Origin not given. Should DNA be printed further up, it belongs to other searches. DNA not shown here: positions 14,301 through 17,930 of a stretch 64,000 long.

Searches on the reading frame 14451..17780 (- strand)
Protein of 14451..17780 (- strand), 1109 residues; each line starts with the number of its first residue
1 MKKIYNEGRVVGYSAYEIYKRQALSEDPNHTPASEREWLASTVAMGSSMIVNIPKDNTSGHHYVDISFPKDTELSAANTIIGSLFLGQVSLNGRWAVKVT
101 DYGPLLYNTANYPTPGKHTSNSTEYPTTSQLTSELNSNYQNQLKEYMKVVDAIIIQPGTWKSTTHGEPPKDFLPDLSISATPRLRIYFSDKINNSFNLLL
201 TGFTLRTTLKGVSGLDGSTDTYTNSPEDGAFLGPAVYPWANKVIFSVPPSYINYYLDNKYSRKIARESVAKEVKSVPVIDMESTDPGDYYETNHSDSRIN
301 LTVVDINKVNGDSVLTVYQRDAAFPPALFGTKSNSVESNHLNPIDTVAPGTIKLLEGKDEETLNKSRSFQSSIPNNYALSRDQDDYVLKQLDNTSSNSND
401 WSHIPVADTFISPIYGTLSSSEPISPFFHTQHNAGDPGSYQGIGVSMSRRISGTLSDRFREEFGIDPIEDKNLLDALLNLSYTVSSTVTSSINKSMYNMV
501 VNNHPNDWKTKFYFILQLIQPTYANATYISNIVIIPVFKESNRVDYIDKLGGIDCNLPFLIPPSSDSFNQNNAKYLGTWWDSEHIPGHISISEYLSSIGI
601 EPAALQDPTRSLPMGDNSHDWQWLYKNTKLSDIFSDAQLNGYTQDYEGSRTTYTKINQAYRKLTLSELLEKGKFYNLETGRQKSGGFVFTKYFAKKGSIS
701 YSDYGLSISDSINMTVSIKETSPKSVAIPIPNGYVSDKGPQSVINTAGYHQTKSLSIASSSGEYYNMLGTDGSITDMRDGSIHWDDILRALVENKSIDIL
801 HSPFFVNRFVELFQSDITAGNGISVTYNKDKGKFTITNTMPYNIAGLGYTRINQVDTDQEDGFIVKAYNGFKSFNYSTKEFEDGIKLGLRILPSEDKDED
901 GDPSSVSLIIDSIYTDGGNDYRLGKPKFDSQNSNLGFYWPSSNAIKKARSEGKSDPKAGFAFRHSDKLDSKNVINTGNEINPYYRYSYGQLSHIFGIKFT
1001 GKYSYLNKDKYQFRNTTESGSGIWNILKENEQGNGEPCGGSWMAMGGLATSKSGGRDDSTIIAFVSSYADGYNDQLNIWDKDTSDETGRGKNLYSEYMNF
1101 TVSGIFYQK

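Call 16: search_dna_similar(query=window:14451-17780:-, collection=phages, mode=protein, max_rows=25)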
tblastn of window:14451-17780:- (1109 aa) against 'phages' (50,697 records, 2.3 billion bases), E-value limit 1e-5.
No match.
